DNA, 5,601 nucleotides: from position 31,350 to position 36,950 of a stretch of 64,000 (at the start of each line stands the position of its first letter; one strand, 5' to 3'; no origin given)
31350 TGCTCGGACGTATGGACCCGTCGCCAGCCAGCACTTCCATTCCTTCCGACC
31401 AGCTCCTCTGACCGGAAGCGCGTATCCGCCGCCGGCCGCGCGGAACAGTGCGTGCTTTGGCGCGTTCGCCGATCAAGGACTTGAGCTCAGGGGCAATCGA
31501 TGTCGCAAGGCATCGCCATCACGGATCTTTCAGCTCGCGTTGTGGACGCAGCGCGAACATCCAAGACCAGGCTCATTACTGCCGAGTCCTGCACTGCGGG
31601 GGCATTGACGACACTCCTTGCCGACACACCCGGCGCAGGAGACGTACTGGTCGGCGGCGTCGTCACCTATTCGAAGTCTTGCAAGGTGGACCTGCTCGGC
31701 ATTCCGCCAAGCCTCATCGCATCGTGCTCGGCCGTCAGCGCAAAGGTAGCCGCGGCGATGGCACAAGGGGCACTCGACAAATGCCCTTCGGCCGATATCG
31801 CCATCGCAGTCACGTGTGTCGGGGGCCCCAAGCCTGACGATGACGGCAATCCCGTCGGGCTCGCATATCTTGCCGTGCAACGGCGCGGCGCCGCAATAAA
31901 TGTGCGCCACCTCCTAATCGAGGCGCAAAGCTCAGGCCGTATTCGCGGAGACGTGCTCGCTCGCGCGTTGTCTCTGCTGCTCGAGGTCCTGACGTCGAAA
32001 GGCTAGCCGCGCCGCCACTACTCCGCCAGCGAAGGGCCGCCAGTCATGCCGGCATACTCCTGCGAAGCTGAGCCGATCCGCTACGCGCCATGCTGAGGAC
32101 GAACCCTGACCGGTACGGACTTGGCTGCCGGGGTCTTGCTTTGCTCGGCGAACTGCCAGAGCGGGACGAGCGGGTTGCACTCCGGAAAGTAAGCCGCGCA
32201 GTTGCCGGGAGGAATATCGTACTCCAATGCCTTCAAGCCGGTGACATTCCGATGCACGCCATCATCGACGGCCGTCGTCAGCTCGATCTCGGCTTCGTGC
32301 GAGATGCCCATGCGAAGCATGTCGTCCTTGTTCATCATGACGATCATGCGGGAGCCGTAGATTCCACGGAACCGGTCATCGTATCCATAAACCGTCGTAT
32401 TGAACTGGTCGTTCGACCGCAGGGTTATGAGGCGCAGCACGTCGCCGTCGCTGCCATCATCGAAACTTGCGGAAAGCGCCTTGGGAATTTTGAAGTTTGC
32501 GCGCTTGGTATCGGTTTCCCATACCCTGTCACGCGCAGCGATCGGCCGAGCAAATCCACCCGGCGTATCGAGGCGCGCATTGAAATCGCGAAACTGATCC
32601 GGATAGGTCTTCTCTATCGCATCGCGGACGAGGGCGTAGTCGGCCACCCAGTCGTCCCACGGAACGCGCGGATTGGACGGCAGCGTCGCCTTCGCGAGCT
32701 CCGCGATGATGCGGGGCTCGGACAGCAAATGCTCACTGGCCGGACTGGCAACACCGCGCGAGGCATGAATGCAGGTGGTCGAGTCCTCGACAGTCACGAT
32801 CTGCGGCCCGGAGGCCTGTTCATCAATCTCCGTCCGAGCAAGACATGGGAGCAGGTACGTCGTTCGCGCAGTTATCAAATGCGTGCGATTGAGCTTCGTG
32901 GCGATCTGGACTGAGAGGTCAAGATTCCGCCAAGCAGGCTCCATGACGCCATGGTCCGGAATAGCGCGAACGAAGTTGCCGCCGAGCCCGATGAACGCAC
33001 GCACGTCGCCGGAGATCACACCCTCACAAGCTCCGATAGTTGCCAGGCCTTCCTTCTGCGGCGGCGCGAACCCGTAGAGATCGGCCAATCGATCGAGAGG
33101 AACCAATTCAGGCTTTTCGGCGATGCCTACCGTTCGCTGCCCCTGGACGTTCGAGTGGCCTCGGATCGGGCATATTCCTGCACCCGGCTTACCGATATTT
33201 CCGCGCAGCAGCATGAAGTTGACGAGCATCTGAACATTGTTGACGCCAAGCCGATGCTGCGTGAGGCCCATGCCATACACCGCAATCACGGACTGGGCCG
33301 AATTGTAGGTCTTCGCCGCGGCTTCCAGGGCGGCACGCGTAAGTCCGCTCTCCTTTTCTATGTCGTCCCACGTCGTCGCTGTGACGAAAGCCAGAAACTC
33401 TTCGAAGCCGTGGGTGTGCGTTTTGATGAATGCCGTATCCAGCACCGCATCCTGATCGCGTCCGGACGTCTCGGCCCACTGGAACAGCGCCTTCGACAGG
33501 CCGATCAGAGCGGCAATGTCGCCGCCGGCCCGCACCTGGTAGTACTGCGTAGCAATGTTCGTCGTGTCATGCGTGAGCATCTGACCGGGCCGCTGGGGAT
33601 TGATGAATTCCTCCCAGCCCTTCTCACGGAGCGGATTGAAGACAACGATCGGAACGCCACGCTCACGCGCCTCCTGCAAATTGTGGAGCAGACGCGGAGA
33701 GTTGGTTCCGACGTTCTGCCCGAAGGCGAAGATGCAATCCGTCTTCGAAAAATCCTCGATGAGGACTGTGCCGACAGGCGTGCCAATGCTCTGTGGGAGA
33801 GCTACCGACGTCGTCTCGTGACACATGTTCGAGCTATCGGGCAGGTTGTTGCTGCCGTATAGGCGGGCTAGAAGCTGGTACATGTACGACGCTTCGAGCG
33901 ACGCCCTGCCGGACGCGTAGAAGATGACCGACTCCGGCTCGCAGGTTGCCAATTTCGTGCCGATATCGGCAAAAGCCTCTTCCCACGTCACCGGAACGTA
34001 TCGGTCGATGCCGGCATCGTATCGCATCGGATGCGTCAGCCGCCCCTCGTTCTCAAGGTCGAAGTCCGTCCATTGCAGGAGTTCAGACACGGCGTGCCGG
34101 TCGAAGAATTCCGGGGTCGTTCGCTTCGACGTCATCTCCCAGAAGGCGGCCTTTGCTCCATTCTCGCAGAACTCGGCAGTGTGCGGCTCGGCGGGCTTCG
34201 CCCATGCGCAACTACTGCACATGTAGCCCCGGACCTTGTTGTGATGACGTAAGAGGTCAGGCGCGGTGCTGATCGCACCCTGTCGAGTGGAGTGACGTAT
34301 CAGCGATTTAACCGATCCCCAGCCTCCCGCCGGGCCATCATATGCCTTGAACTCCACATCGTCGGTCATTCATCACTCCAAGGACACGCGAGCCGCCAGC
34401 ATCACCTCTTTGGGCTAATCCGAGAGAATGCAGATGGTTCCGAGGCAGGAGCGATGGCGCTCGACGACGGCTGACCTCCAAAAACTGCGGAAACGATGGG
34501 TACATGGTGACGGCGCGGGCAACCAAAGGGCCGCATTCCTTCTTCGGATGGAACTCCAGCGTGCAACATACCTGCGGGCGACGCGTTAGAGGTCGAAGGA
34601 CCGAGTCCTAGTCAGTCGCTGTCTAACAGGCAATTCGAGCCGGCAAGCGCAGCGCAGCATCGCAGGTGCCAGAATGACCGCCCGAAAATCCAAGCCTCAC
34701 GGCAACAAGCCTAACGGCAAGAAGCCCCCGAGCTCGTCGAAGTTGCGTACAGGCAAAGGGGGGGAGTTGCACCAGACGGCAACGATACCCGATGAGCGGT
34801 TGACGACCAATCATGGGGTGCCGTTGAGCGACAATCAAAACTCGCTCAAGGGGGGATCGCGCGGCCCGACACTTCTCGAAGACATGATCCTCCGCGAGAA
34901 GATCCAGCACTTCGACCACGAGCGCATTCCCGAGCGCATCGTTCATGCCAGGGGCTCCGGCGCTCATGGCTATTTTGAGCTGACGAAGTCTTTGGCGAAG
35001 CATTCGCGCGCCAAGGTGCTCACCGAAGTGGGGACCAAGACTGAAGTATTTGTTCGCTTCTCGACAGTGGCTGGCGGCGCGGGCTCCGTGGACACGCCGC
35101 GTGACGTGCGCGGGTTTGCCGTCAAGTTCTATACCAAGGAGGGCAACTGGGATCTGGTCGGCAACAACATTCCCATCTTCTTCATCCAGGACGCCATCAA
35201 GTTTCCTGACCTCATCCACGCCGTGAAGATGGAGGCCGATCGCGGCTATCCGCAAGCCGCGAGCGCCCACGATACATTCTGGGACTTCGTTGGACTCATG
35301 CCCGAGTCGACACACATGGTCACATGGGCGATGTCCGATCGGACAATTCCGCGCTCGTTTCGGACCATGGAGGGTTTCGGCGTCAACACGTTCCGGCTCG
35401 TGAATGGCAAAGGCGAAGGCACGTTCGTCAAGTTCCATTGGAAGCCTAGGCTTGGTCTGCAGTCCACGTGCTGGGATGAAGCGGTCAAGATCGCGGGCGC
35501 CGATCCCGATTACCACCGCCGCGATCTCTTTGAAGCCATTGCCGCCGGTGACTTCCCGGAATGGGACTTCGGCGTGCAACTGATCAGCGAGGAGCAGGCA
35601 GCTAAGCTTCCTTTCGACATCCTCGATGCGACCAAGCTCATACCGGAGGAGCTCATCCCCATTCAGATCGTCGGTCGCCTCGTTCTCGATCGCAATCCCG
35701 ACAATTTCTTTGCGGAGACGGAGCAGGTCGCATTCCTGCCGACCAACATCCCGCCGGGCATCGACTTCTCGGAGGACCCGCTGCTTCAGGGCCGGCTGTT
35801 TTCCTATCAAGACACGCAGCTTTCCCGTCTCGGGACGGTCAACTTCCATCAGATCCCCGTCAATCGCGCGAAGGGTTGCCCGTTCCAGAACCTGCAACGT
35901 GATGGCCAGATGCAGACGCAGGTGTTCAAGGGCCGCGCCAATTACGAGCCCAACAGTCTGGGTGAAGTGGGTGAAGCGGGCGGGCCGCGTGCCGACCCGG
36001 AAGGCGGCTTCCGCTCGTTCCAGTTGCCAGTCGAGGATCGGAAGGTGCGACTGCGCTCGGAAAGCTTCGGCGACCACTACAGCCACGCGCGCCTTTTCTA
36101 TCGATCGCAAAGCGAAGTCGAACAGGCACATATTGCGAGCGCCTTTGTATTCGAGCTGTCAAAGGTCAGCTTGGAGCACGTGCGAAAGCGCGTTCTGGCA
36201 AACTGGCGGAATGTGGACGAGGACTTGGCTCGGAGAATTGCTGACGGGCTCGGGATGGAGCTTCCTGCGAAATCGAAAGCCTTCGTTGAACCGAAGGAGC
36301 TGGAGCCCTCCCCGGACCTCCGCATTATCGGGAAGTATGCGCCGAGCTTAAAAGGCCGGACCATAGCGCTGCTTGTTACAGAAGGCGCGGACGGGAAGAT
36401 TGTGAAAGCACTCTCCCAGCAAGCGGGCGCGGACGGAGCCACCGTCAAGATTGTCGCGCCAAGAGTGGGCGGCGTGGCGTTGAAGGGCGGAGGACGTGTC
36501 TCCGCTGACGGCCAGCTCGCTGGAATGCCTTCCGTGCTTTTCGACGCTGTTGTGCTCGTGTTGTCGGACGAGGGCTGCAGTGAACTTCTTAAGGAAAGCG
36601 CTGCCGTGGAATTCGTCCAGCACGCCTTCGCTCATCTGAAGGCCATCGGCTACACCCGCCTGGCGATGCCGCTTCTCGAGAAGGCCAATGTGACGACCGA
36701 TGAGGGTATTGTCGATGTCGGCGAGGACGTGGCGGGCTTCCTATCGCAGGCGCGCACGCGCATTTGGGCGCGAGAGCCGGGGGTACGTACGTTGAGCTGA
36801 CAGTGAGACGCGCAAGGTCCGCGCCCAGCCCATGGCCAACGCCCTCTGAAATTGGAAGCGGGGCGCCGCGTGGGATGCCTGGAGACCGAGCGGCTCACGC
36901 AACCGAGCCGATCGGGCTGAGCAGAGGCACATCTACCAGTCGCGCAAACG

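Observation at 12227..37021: Island is wired almost unit-by-unit to sigma-EcfG (general stress response) type promoters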

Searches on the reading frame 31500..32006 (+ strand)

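Call 9: search_protein_families(library=pfam, proteins=[window:31500-32006:+])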
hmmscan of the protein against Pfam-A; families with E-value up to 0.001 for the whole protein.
window:31500-32006:+ (168 aa): 1 family
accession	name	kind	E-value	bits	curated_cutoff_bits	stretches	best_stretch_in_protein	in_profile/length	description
PF02464.23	CinA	-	2.2e-37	128.5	23.5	1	9-164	3-155/155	Competence-damaged protein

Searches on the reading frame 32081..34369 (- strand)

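Call 9: search_protein_families(library=pfam, proteins=[window:32081-34369:-])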
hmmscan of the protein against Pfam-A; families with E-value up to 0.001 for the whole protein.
window:32081-34369:- (762 aa): 2 families
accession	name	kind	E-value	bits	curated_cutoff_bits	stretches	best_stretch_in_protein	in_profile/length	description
PF00384.28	Molybdopterin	-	1.8e-19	70.5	24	1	110-410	1-229/353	Molybdopterin oxidoreductase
PF01568.27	Molydop_binding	-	1.8e-07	31.6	26.8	1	645-753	1-110/110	Molydopterin dinucleotide binding domain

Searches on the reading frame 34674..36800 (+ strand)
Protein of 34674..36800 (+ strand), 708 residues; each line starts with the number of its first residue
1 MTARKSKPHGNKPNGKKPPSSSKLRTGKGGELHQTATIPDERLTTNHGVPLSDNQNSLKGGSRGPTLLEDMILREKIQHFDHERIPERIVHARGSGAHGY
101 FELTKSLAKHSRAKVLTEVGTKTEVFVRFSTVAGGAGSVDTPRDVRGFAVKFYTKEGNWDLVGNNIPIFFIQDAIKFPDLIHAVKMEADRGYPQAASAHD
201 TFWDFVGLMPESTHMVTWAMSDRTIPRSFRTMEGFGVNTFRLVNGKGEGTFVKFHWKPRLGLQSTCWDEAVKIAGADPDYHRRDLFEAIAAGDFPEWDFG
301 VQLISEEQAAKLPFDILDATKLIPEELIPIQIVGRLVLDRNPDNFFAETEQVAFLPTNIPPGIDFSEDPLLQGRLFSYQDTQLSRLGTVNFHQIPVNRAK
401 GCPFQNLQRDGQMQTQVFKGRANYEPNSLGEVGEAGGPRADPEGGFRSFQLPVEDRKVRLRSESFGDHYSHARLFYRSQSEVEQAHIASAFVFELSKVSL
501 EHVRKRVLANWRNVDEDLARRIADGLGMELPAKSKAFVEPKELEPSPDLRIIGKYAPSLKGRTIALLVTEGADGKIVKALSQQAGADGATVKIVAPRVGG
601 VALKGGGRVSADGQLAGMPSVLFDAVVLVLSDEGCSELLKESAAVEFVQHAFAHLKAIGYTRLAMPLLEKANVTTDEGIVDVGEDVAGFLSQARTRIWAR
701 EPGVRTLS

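Call 9: search_protein_families(library=pfam, proteins=[window:34674-36800:+])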
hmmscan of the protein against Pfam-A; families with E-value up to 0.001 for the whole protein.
window:34674-36800:+ (708 aa): 3 families
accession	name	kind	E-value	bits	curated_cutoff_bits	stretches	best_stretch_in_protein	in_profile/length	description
PF00199.24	Catalase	-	1.7e-177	590.8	25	1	44-430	1-382/383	Catalase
PF06628.17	Catalase-rel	-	2.6e-24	85.6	30.1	1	462-526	1-65/65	Catalase-related immune-responsive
PF18011.7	Catalase_C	-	3.3e-09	37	24.6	1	560-684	1-127/150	C-terminal domain found in long catalases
